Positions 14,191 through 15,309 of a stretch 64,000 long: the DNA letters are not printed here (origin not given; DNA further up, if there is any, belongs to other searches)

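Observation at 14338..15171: Highly divergent beta-tubulin paralogue, truncated by an assembly gap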

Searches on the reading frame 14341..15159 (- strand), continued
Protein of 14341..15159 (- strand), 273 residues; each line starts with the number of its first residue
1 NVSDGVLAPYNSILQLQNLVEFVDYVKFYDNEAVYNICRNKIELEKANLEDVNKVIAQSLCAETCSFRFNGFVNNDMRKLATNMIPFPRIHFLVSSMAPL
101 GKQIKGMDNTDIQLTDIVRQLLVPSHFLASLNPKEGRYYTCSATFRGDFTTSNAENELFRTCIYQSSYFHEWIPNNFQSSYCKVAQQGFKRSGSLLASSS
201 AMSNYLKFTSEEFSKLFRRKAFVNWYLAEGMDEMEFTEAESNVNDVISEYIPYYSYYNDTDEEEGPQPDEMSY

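Call 45: list_cluster_members(proteins=[P0121, P0125, P0179, P0178, P0182, P0187, P0199, P0221, P0166, P0186])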
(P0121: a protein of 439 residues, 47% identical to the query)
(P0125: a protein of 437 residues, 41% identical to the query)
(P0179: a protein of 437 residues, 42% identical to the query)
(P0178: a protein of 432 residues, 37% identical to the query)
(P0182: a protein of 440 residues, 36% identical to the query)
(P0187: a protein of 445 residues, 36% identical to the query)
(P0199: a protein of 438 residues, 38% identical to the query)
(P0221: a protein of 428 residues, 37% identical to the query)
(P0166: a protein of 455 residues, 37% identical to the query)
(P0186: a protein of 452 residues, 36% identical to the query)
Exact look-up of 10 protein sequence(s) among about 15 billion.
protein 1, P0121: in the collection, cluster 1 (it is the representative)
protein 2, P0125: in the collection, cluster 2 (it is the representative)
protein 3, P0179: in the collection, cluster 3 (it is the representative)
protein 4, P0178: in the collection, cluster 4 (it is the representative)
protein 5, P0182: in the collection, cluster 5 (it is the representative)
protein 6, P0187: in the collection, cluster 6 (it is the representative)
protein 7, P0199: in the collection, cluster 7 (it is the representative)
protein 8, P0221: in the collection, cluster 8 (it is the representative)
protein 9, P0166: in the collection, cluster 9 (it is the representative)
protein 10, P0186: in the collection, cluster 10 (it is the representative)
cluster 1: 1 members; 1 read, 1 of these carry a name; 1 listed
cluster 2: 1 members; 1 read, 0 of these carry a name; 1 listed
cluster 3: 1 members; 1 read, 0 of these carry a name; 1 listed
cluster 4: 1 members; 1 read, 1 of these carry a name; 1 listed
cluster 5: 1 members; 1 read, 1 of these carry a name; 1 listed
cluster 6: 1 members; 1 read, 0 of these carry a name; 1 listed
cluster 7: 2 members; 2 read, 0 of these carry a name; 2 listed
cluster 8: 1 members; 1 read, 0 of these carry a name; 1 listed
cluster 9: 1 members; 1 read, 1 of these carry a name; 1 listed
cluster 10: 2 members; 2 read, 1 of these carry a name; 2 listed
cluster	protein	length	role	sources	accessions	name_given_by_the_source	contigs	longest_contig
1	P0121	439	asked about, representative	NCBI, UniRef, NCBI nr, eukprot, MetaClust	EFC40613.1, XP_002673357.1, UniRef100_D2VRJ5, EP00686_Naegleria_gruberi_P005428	beta-tubulin [Naegleria gruberi] | Beta-tubulin n=1 Tax=Naegleria gruberi TaxID=5762 RepID=D2VRJ5_NAEGR | XP_002673357.1 beta-tubulin [Naegleria gruberi]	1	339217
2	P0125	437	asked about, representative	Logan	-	-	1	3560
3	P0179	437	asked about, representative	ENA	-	-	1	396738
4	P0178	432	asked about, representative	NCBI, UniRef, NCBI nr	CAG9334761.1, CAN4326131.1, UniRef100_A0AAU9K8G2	unnamed protein product [Blepharisma stoltei] | Tubulin beta chain n=1 Tax=Blepharisma stoltei TaxID=1481888 RepID=A0AAU9K8G2_9CILI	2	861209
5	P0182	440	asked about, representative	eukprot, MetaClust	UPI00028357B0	403372941 | status=active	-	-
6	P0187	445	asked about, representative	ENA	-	-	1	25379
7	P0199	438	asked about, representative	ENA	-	-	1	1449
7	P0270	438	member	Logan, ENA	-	-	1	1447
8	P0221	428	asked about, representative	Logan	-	-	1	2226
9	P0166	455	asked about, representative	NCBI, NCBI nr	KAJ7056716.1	beta-tubulin 2 [Mycena amicta]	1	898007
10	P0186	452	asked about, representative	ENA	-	-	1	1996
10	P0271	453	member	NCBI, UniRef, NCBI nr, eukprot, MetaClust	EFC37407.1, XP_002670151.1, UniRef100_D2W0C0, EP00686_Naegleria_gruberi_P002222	beta-tubulin [Naegleria gruberi] | Beta-tubulin n=1 Tax=Naegleria gruberi TaxID=5762 RepID=D2W0C0_NAEGR | XP_002670151.1 beta-tubulin [Naegleria gruberi]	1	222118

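Call 46: find_encoding_contigs(protein=P0121, flank=3000, max_places=2)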
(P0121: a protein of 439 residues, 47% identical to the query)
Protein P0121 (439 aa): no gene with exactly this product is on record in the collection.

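Call 52: list_cluster_members(proteins=[P0237, P0247, P0216, P0209, P0195, P0157, P0241, P0196, P0225, P0250])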
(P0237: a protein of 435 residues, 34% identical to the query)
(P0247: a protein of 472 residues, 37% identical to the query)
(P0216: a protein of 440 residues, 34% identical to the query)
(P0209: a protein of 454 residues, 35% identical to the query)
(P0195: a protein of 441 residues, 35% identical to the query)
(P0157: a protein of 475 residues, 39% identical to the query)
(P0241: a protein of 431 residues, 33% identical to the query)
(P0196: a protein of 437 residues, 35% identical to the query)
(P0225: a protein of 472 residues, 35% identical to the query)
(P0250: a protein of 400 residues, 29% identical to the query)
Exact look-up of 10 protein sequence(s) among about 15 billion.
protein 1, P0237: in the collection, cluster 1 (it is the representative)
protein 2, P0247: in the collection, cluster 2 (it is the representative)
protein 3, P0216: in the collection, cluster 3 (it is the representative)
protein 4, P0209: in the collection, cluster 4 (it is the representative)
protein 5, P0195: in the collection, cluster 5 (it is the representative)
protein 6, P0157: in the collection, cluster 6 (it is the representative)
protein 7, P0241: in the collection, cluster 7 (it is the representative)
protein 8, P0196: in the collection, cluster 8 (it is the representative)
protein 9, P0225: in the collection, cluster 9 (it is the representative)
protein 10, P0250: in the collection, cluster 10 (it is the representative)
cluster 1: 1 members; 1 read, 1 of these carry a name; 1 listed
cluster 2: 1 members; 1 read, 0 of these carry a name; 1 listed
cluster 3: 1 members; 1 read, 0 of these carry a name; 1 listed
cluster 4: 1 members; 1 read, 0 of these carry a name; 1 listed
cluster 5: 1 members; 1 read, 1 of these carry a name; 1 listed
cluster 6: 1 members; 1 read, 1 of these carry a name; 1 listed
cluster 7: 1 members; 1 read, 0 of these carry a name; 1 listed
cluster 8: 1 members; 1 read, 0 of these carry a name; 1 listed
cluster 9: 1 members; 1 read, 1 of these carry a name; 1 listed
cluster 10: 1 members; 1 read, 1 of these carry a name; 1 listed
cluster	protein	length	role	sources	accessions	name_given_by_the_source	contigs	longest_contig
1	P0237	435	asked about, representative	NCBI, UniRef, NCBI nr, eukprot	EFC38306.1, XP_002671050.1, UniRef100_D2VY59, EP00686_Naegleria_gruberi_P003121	beta-tubulin [Naegleria gruberi] | Beta-tubulin n=1 Tax=Naegleria gruberi TaxID=5762 RepID=D2VY59_NAEGR | XP_002671050.1 beta-tubulin [Naegleria gruberi]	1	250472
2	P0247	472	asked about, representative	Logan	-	-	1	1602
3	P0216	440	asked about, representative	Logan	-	-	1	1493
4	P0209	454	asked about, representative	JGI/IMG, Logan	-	-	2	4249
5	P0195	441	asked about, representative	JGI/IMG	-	tubulin beta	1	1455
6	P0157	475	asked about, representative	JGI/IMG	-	tubulin beta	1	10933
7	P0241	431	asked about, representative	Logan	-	-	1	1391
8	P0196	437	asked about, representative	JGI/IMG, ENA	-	-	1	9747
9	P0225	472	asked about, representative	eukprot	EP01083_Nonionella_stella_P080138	220031_1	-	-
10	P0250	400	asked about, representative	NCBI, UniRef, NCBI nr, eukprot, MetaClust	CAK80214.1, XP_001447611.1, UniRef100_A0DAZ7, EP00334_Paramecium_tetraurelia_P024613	unnamed protein product (macronuclear) [Paramecium tetraurelia] | Tubulin alpha chain n=1 Tax=Paramecium tetraurelia TaxID=5888 RepID=A0DAZ7_PARTE | uncharacterized protein GSPATT00015121001 [Paramecium tetraurelia]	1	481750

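Call 68: predict_structure(alignment_id=A2)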
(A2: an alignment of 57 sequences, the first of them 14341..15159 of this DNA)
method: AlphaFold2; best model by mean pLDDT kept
length: 273 residues; sequences in the alignment: 57
mean_pLDDT: 68.5   pTM: 0.65
mean pLDDT of the five models: 68.5, 63.7, 62.9, 62.2, 58.3
residues with pLDDT >= 90: 0; 70-90: 141; 50-70: 83; < 50: 49
segments of 3 or more residues with pLDDT < 50: 1-10, 67-86, 105-107, 263-273
pLDDT, mean of each block of 10 residues (from residue 1): 44 51 64 80 77 83 57 43 48 80 52 85 82 74 86 87 79 69 82 85 74 70 68 64 68 60 44 39
secondary structure, 60 per line:
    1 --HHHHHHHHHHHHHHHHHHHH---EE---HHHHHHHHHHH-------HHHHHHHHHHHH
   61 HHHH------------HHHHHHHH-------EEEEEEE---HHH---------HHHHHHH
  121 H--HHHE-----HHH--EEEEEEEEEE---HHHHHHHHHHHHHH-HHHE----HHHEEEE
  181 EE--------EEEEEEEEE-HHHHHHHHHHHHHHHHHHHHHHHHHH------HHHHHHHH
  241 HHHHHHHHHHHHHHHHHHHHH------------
elements in order: H3-22 H31-41 H49-64 H77-84 E92-98 H114-121 E138-147 H151-164 E177-182 E191-199 H201-226 H233-261

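Call 71: fold_search(model_id=the predicted structure, library=pdb)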
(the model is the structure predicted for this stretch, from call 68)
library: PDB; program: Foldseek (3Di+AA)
matches with E <= 10: 1420; with E <= 0.001: 1017
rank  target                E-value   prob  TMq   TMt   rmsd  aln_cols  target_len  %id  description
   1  5lyj_D                2.9e-24  1.00  0.77  0.51   3.5       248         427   40  Tubulin-Combretastatin A4 complex (released 2017-01-18)
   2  9qfn_B                3.5e-24  1.00  0.77  0.52   3.3       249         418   40  Crystal structure of T2R-TTL-Li5 complex (released 2026-03-25)
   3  5lxt_B                4.0e-24  1.00  0.77  0.51   3.4       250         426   40  Tubulin-Discodermolide complex (released 2017-03-01)
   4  4i4t_B                5.0e-24  1.00  0.77  0.51   3.2       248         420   40  Crystal structure of tubulin-RB3-TTL-Zampanolide complex (released 2013-01-23)
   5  5s4l_B                6.4e-24  1.00  0.77  0.51   3.4       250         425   40  Tubulin-Z1891773393-complex (released 2021-06-30)
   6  9gmy_B                7.2e-24  1.00  0.78  0.52   3.2       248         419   40  Tubulin in complex with an oxathiane analog of zampanolide (released 2025-09-10)
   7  8r67_B                7.2e-24  1.00  0.78  0.52   3.2       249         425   40  tubulin-cryptophycin complex (released 2024-05-22)
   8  8c0f_B                8.1e-24  1.00  0.78  0.52   3.2       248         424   40  Tubulin-PTC596 complex (released 2022-12-28)
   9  5jcb_B                8.6e-24  1.00  0.78  0.52   3.3       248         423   40  Microtubule depolymerizing agent podophyllotoxin derivative YJTSF1 (released 2017-09-27)
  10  9gnu_B                9.8e-24  1.00  0.77  0.52   3.2       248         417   40  Tubulin in complex with a dioxane analog of zampanolide (released 2025-09-17)
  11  5s5s_B                1.1e-23  1.00  0.77  0.52   3.4       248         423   40  Tubulin-Z166605480-complex (released 2021-06-30)
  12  5la6_D                1.2e-23  1.00  0.76  0.51   3.5       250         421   40  Tubulin-pironetin complex (released 2016-07-20)
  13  4i4t_D                1.3e-23  1.00  0.76  0.50   3.6       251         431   40  Crystal structure of tubulin-RB3-TTL-Zampanolide complex (released 2013-01-23)
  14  5sb6_D                1.4e-23  1.00  0.77  0.51   3.4       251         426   40  Tubulin-todalam-10-complex (released 2022-04-27)
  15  4zi7_B                1.5e-23  1.00  0.78  0.51   3.3       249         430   40  CRYSTAL STRUCTURE OF TUBULIN-STATHMIN-TTL-HTI286 COMPLEX (released 2016-07-27)
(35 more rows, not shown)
